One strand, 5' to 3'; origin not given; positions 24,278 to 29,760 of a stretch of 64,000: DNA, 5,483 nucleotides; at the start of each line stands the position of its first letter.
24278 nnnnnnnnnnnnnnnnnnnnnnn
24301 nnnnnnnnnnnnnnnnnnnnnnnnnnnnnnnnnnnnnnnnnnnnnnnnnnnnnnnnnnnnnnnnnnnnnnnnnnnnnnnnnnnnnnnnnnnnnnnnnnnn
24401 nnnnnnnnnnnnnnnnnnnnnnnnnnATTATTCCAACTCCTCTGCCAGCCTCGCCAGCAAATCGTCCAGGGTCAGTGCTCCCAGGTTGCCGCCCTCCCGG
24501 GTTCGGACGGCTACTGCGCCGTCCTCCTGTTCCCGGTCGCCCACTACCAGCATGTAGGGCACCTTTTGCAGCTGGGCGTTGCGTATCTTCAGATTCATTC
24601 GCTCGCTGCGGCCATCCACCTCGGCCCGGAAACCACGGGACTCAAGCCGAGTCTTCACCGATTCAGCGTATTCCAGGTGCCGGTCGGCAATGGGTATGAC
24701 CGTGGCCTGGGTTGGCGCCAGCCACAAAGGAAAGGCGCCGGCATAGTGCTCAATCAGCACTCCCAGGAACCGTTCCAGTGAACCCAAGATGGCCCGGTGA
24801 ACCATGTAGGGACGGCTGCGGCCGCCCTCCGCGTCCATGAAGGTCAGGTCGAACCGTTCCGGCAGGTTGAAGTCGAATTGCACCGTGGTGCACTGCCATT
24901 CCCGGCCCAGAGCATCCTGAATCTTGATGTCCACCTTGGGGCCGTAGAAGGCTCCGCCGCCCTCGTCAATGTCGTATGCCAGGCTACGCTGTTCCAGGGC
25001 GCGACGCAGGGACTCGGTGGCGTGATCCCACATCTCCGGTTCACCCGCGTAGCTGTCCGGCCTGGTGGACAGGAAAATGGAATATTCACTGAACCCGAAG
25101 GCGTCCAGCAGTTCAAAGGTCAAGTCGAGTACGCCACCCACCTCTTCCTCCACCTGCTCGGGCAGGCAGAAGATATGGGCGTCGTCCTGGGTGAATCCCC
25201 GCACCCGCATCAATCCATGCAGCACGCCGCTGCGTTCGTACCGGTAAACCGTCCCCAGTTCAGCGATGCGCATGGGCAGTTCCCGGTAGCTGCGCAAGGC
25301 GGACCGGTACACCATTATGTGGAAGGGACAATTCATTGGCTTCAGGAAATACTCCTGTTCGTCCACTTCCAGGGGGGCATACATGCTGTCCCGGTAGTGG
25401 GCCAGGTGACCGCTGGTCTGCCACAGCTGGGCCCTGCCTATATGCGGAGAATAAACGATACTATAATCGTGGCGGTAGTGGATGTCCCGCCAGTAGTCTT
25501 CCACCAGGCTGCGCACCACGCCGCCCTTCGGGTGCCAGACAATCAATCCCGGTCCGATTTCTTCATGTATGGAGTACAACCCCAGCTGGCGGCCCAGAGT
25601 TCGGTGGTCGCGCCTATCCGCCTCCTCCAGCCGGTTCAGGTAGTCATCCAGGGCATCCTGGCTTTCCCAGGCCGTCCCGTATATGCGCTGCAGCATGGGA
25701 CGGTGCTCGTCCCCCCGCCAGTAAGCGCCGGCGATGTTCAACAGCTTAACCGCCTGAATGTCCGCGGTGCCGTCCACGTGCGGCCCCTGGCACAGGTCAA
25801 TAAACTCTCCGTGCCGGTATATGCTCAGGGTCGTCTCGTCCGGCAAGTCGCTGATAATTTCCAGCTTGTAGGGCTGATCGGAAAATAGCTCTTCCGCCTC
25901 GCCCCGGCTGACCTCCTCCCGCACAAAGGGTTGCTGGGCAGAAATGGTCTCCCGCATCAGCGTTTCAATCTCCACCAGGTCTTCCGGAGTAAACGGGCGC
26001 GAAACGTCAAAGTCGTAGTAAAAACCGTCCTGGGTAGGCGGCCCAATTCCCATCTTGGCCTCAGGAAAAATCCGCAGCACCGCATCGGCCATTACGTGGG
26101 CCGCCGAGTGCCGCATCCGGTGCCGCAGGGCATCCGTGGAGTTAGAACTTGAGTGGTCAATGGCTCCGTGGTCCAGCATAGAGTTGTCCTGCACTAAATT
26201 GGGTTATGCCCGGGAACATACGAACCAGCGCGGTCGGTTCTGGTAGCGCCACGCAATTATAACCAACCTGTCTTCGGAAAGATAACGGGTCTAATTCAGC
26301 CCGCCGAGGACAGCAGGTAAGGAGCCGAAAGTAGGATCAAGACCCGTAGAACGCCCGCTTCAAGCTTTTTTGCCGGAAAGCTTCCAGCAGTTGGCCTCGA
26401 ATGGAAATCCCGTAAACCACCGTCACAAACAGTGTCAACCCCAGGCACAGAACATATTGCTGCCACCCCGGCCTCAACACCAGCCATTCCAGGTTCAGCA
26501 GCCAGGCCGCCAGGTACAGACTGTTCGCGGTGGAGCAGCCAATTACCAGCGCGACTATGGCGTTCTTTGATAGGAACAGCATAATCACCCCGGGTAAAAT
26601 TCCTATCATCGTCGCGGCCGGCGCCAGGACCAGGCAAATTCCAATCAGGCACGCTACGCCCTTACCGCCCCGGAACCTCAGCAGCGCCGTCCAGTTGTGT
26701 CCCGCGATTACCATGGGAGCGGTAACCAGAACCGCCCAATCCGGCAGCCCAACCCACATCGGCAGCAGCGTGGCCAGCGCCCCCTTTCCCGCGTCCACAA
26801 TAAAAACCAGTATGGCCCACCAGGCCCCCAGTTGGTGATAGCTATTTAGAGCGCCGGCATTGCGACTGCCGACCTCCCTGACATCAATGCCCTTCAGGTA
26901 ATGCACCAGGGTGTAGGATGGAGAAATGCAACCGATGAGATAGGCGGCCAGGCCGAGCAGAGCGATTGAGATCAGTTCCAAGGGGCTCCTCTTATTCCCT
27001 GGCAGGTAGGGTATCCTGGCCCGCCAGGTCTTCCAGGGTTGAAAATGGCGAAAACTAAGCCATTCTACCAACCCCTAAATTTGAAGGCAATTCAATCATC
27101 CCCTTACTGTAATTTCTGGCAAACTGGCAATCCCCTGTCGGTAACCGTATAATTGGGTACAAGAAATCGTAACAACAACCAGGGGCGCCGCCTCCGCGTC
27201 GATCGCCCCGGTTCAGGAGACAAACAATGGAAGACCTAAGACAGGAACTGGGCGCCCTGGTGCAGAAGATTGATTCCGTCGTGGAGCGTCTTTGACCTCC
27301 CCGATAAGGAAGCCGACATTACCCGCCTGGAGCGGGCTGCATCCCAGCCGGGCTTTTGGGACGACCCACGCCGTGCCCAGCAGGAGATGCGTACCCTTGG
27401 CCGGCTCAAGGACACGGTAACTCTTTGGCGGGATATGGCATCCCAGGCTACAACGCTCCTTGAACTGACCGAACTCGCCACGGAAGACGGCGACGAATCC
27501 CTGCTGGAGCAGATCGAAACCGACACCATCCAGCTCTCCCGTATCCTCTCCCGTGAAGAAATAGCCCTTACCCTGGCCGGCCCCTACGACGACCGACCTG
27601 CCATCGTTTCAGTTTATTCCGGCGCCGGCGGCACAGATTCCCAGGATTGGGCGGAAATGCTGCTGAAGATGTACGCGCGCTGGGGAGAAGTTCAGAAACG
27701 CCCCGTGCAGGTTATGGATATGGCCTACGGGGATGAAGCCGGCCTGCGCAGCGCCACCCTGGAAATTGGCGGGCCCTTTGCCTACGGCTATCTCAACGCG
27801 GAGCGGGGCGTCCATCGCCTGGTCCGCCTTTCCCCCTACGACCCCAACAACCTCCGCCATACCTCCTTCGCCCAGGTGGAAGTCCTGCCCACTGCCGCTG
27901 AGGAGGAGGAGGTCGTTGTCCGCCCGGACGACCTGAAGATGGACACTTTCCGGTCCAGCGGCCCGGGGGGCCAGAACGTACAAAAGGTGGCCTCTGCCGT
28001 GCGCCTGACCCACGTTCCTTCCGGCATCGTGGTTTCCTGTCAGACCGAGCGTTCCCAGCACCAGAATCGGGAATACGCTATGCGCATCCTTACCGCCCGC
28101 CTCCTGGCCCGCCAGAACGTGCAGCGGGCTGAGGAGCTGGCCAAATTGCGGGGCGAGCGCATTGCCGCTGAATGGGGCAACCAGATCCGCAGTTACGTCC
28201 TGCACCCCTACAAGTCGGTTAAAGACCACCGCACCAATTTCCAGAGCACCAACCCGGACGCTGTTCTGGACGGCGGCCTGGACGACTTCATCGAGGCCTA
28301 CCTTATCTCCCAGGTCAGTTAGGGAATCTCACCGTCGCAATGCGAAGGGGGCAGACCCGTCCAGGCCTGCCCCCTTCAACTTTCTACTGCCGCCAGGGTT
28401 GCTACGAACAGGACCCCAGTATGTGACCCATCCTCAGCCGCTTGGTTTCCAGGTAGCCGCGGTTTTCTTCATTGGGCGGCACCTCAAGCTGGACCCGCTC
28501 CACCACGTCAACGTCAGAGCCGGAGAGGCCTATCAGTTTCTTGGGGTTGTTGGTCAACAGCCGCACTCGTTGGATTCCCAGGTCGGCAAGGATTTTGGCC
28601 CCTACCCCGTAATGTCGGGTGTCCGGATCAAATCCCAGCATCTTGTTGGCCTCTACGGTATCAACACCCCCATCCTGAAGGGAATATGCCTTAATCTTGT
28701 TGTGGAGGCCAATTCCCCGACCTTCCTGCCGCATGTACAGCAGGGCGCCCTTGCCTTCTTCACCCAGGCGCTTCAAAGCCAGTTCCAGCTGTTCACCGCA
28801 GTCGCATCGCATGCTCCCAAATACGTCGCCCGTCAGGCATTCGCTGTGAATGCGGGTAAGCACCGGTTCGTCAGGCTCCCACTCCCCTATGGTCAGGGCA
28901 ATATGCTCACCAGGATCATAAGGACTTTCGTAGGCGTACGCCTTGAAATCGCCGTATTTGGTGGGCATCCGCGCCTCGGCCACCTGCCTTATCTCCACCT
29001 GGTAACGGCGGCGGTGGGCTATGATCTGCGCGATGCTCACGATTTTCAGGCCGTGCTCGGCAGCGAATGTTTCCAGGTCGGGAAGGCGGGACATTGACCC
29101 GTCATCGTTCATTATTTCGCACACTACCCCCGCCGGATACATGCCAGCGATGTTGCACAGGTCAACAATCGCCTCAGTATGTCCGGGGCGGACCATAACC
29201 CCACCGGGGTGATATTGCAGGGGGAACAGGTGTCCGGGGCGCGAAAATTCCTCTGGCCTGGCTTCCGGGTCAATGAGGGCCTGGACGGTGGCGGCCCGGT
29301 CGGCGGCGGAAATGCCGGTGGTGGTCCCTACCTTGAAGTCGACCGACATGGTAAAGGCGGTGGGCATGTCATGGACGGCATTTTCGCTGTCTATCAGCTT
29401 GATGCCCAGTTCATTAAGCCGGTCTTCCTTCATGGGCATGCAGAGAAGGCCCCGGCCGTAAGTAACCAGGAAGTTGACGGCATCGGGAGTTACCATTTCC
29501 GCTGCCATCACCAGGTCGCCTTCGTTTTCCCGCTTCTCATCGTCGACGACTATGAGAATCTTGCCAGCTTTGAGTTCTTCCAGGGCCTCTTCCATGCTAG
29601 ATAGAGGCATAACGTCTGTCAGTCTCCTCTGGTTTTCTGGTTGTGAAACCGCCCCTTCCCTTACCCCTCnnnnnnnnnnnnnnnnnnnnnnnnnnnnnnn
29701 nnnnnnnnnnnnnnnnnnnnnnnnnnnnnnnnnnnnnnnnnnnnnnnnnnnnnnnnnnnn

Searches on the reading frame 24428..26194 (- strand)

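Call 58: search_protein_families(library=pfam, proteins=[window:24428-26194:-], max_evalue=0.00001)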
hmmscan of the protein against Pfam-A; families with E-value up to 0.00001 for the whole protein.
window:24428-26194:- (588 aa): 3 families
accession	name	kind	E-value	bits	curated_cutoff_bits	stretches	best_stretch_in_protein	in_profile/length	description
PF00587.30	tRNA-synt_2b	-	2.4e-49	168.3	29.3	1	279-484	8-179/179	tRNA synthetase class II core domain (G, H, P, S and T)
PF03129.25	HGTP_anticodon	-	3.8e-24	85.1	21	1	496-585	1-93/94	Anticodon binding domain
PF07973.19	tRNA_SAD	-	8.7e-14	51.7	24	1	124-172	2-44/44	Threonyl and Alanyl tRNA synthetase second additional domain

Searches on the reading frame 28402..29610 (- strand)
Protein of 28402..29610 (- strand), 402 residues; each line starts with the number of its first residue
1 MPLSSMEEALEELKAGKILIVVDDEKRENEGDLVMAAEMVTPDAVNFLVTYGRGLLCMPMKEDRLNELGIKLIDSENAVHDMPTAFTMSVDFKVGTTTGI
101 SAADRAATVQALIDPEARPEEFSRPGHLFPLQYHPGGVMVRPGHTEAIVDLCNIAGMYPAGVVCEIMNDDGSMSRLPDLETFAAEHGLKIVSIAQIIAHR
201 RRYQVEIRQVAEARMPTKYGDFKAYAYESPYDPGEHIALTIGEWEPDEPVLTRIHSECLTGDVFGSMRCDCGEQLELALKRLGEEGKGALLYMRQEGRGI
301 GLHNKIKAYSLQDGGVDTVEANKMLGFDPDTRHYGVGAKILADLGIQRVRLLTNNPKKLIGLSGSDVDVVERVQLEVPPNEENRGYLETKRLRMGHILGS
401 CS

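Call 8: search_protein_families(library=pfam, proteins=[window:28402-29610:-], max_evalue=0.0001)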
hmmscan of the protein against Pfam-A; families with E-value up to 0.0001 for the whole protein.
window:28402-29610:- (402 aa): 2 families
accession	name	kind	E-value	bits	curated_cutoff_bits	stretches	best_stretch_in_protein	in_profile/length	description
PF00926.24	DHBP_synthase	-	6.2e-81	270.9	26.4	1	7-198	1-190/191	3,4-dihydroxy-2-butanone 4-phosphate synthase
PF00925.25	GTP_cyclohydro2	-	1.1e-69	233.6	23.3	1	209-374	2-165/165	GTP cyclohydrolase II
